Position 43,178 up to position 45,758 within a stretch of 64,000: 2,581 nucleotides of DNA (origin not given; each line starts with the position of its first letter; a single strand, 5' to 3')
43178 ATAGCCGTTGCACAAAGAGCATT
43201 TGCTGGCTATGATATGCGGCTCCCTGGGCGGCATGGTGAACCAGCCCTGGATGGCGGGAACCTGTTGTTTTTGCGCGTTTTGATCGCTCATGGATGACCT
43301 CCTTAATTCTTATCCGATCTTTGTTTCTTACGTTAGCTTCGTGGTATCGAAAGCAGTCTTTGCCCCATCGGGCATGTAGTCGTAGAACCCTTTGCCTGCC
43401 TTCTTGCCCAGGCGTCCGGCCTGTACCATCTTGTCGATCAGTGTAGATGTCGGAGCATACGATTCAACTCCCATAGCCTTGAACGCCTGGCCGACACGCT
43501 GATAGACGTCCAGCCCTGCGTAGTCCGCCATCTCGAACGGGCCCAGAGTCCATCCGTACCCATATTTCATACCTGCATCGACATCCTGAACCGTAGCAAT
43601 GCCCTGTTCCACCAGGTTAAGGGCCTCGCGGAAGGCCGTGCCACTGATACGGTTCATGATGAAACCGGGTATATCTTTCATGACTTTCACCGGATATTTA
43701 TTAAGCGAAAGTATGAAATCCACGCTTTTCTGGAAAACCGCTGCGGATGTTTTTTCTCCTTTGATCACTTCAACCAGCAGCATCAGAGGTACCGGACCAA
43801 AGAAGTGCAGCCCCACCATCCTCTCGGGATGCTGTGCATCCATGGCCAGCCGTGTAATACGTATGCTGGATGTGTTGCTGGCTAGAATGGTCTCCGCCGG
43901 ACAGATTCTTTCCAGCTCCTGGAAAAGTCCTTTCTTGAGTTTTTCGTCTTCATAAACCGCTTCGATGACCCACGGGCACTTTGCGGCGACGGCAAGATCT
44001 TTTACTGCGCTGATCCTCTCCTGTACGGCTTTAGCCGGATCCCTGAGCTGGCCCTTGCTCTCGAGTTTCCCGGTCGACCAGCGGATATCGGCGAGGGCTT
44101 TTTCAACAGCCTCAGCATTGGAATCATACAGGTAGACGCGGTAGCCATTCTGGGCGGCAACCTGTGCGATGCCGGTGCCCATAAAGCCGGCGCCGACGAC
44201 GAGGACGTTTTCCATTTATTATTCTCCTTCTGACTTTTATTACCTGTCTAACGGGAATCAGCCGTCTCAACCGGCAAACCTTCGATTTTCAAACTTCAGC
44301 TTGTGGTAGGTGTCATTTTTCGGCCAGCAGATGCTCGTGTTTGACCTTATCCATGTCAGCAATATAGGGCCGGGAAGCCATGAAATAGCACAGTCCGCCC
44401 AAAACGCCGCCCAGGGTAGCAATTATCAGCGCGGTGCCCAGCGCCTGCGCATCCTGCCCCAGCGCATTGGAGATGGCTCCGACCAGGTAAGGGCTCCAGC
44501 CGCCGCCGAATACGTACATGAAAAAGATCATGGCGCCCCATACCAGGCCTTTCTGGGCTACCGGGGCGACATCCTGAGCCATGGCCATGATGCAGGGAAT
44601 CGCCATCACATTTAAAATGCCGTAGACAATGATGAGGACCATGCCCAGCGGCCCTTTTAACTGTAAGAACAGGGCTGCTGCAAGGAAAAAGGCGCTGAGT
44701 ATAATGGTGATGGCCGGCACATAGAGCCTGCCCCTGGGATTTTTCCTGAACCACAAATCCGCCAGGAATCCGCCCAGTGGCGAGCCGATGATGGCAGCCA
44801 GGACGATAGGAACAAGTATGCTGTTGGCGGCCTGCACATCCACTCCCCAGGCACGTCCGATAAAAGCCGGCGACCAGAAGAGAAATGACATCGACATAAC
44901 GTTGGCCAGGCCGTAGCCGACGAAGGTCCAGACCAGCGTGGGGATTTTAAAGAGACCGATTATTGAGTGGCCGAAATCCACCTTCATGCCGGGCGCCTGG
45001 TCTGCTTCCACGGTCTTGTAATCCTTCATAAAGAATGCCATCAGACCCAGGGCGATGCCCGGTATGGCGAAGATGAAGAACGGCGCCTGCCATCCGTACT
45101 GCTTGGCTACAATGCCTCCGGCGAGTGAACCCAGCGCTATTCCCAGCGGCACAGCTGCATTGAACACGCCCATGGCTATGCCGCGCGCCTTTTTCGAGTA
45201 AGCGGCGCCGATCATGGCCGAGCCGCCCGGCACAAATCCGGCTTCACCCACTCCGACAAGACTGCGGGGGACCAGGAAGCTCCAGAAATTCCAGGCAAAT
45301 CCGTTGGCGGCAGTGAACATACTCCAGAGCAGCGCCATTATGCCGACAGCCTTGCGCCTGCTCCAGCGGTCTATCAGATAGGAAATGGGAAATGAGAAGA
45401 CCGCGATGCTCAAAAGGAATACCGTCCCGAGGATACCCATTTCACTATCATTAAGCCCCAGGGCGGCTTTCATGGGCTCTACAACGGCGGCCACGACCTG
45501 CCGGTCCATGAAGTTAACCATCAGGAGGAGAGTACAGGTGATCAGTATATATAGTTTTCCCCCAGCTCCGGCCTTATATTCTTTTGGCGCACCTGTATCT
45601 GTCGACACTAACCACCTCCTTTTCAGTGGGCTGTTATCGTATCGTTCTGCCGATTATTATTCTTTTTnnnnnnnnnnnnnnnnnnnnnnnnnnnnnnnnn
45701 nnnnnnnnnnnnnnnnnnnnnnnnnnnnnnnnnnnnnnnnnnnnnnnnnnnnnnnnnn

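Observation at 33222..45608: bbs-like beta-oxidation module with family-III CoA-transferase and DUF35/SCP-x thiolase pairs: catabolic island for an unidentified carboxylic acid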

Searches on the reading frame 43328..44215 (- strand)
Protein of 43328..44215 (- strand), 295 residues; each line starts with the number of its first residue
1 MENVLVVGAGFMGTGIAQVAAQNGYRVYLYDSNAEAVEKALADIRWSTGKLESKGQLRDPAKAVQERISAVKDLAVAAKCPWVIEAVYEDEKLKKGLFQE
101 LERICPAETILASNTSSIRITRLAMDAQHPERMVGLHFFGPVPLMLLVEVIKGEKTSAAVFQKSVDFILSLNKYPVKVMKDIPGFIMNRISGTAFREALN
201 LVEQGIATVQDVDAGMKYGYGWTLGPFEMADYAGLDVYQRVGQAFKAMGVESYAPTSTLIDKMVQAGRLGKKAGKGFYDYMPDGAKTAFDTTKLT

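Call 4: search_protein_families(library=pfam, proteins=[window:43328-44215:-])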
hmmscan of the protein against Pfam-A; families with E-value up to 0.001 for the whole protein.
window:43328-44215:- (295 aa): 5 families
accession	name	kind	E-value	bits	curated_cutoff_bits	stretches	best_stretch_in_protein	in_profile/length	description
PF02737.24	3HCDH_N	-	7.2e-60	202.4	22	1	4-181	2-179/180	3-hydroxyacyl-CoA dehydrogenase, NAD binding domain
PF00725.27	3HCDH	-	3.5e-29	101.6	22.1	1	184-280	1-97/97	3-hydroxyacyl-CoA dehydrogenase, C-terminal domain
PF03446.21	NAD_binding_2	-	9.1e-07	29.5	21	1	4-120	2-99/161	NAD binding domain of 6-phosphogluconate dehydrogenase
PF01210.29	NAD_Gly3P_dh_N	-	0.0003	21.2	23.1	1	4-87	2-77/158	NAD-dependent glycerol-3-phosphate dehydrogenase N-terminus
PF01266.30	DAO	-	0.00039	20.5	27.9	1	4-35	2-33/353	FAD dependent oxidoreductase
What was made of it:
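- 43328..44215 (-): Hbd-type 3-hydroxyacyl-CoA dehydrogenase, native but variably present among sister genomes. Pfam 3HCDH_N/3HCDH (call 4).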

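Call 8: search_protein_families(library=ncbifam, proteins=[window:43328-44215:-], max_evalue=0.00001)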
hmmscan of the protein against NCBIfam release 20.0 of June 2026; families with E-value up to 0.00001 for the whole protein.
window:43328-44215:- (295 aa): 20 families
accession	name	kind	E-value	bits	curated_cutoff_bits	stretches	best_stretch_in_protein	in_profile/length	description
NF006124.0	PRK08268.1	subfamily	7.4e-90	302.3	508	1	2-287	8-294/507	3-hydroxyacyl-CoA dehydrogenase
NF004474.0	PRK05808.1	subfamily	3.2e-81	272.7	408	1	1-280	3-282/283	3-hydroxybutyryl-CoA dehydrogenase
TIGR02279.1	PaaC-3OHAcCoADH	equivalog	2e-75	254.6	669.4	1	3-287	7-292/503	3-hydroxyacyl-CoA dehydrogenase PaaH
NF005715.0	PRK07530.1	equivalog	2.3e-70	237.3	420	1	2-282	5-285/292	3-hydroxybutyryl-CoA dehydrogenase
NF005875.0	PRK07819.1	subfamily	1.1e-67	228.5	319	1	2-280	6-286/287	3-hydroxybutyryl-CoA dehydrogenase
NF006722.0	PRK09260.1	equivalog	1.4e-64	218.1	429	1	1-284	2-285/289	3-hydroxyacyl-CoA dehydrogenase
NF042925.1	FHMPC_DH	equivalog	1.8e-60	204.9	500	1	3-284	2-284/304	5-formyl-3-hydroxy-2-methylpyridine 4-carboxylate 5-dehydrogenase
NF008727.0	PRK11730.1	equivalog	1.9e-60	205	870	1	3-284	315-596/717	fatty acid oxidation complex subunit alpha FadB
NF004699.0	PRK06035.1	equivalog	2.7e-60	204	500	1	2-280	4-290/294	3-hydroxyacyl-CoA dehydrogenase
NF008363.0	PRK11154.1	equivalog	8.1e-59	199.4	869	1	2-286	310-592/708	fatty acid oxidation complex subunit alpha FadJ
NF006143.0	PRK08293.1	equivalog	9.1e-57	192.6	312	1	1-281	4-288/291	3-hydroxyacyl-CoA dehydrogenase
TIGR02441.1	fa_ox_alpha_mit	equivalog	4.1e-50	170.6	964.65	1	3-281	337-614/737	fatty acid oxidation complex subunit alpha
NF004783.0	PRK06129.1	equivalog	1.1e-49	169.5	347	1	1-254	2-264/315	3-hydroxyacyl-CoA dehydrogenase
TIGR02437.1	FadB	equivalog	1.2e-49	169.4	933.55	1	4-283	316-595/714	fatty acid oxidation complex subunit alpha FadB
TIGR02440.1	FadJ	equivalog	3.9e-49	167.5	968.45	1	2-292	305-593/699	fatty acid oxidation complex subunit alpha FadJ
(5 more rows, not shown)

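Call 66: search_protein_families(library=pfam, proteins=[L045:12645-13916:+], max_evalue=0.01)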
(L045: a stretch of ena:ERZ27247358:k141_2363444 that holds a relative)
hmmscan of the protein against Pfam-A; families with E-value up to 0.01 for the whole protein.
L045:12645-13916:+ (423 aa): 1 family
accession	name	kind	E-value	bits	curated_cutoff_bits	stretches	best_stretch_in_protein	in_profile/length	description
PF13458.12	Peripla_BP_6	-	1.5e-17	64.7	31.7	1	44-319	6-267/343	Periplasmic binding protein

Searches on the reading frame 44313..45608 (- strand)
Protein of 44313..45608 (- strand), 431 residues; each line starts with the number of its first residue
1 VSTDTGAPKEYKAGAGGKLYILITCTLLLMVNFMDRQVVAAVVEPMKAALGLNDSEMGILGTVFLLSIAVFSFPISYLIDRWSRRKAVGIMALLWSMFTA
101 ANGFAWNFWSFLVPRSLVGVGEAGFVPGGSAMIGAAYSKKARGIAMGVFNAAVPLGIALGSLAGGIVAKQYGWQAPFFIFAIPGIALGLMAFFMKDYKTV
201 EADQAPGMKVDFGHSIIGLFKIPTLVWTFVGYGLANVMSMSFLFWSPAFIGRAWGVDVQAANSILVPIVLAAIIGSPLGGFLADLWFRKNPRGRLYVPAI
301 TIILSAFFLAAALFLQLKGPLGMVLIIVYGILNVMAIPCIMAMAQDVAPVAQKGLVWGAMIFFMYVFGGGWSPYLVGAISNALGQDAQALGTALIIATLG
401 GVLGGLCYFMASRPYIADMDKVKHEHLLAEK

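Call 5: search_protein_families(library=pfam, proteins=[window:44313-45608:-])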
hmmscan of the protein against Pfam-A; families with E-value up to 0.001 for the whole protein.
window:44313-45608:- (431 aa): 4 families
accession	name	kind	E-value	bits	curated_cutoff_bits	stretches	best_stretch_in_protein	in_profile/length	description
PF07690.21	MFS_1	-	5.9e-50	170.6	33.4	1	27-372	3-346/347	Major Facilitator Superfamily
PF00083.30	Sugar_tr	-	1.6e-07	31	22.3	1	48-195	43-192/452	Sugar (and other) transporter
PF03137.26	OATP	-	5.4e-07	28.7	25.8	0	208-315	278-385/545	Organic Anion Transporter Polypeptide (OATP) family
PF06779.20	MFS_4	-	6.6e-05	22.9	26.3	1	46-402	19-361/364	Uncharacterised MFS-type transporter YbfB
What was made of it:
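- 44313..45608 (-): Second MFS transporter, native, 34% identical to the first. Pfam MFS_1 (call 5).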

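Call 9: search_protein_families(library=ncbifam, proteins=[window:44313-45608:-], max_evalue=0.00001)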
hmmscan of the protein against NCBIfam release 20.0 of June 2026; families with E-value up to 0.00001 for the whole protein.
window:44313-45608:- (431 aa): 19 families
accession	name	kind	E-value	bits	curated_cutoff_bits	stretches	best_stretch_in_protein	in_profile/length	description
TIGR00893.1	2A0114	subfamily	1.6e-43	149.1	395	1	27-399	1-390/399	D-galactonate transporter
TIGR00895.1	2A0115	subfamily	4.8e-24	85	418.55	1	20-194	17-192/398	aromatic acid/H+ symport family MFS transporter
TIGR00881.1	2A0104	subfamily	7.1e-20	71.4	407.75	1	31-195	6-171/379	phosphoglycerate transporter protein PgtP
TIGR00880.1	2_A_01_02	superfamily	1.2e-16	61.1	131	1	66-194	9-137/141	multidrug resistance protein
NF008586.0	PRK11551.1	equivalog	3e-15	56.1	410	1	19-305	14-301/406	3-(3-hydroxy-phenyl)propionate transporter MhpT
TIGR00711.1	efflux_EmrB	subfamily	4.7e-15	55.3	230.2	1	20-196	2-178/485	DHA2 family efflux MFS transporter permease subunit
TIGR02332.1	HpaX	equivalog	3.3e-13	49.6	615.4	1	22-197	10-191/412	4-hydroxyphenylacetate permease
NF008661.1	PRK11663.1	subfamily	2.9e-11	43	564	1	19-193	29-203/439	MFS transporter family glucose-6-phosphate receptor UhpC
NF007372.0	PRK09874.1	equivalog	4.9e-11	42.4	571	1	59-195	58-193/408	multidrug efflux MFS transporter MdtG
NF003024.0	PRK03893.1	subfamily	3.2e-10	39.4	604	1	77-185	78-186/497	sialate:H+ symport family MFS transporter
TIGR00891.1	2A0112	subfamily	4.9e-09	35.7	552.9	1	35-198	27-192/405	sialate:H+ symport family MFS transporter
NF011571.1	PRK14995.1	subfamily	7.2e-09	34.9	701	1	21-228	7-211/493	SmvA family efflux MFS transporter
TIGR00710.1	efflux_Bcr_CflA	subfamily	3.2e-08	33.4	200.9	1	23-349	8-330/385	Bcr/CflA family efflux MFS transporter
NF002921.0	PRK03545.1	equivalog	8.6e-08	31.5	401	1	45-352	38-328/396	sugar transporter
NF000089.1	qac_MFS_AB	exception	1.5e-07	30.6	900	1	25-237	24-238/514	QacA/B family quaternary ammonium compound efflux MFS transporter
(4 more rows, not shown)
